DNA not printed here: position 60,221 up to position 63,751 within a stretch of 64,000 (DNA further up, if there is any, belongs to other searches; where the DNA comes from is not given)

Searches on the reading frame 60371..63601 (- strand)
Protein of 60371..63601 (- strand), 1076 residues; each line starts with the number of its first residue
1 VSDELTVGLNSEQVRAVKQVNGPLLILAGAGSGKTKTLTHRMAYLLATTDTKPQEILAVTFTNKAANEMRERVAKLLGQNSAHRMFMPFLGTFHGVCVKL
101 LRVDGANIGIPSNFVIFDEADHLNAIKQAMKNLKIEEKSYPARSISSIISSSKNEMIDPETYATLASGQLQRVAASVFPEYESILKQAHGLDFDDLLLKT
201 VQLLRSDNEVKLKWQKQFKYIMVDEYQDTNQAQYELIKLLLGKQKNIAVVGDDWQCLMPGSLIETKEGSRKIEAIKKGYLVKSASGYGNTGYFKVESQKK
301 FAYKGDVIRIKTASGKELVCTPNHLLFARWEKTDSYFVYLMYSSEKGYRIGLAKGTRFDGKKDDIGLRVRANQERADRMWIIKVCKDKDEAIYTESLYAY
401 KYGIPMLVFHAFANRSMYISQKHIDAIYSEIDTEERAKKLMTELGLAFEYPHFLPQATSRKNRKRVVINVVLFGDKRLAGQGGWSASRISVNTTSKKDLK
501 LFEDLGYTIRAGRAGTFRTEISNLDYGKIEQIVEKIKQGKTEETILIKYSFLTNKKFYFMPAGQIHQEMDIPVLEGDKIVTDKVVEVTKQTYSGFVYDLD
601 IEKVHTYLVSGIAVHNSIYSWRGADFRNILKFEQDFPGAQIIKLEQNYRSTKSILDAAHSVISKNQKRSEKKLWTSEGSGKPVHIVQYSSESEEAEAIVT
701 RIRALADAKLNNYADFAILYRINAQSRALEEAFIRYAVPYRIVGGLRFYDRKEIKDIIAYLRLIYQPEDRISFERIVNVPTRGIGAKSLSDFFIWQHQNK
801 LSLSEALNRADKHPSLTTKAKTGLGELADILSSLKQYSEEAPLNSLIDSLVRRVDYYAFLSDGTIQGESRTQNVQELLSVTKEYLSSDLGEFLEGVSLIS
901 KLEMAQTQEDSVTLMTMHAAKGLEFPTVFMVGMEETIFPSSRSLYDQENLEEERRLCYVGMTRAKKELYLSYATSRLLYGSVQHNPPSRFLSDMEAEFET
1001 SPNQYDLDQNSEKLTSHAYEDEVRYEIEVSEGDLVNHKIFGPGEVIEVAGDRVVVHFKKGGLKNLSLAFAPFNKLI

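Call 62: search_protein_families(library=pfam, proteins=[window:60371-63601:-], max_evalue=0.0001)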
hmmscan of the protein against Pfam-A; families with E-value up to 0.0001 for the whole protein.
window:60371-63601:- (1076 aa): 9 families
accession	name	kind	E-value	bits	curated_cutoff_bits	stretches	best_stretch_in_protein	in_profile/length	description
PF00580.27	UvrD-helicase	-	4e-83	279.7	23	1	9-256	1-251/271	UvrD/REP helicase N-terminal domain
PF13361.12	UvrD_C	-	2.5e-78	264.4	25.6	1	642-974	1-349/350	UvrD-like helicase C-terminal domain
PF13245.12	AAA_19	-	4.9e-22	79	25.1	1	15-257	3-130/134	AAA domain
PF14890.11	Intein_splicing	-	8.5e-13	48.8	35.8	1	285-616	37-155/155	Intein splicing domain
PF13538.12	UvrD_C_2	-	2.2e-10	40.7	27.4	1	912-970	2-51/52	UvrD-like helicase C-terminal domain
PF01443.25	Viral_helicase1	-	1.6e-08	35.1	21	0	842-969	110-225/228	Viral superfamily 1 RNA helicase core domain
PF13604.12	AAA_30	-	1.1e-06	29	27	0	9-121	2-98/191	AAA domain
PF21196.3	PcrA_UvrD_tudor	-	1.3e-05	25.4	23.9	1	1032-1074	2-48/48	PcrA/UvrD tudor domain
PF13086.12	AAA_11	-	7.8e-05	23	27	0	9-80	2-79/257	AAA domain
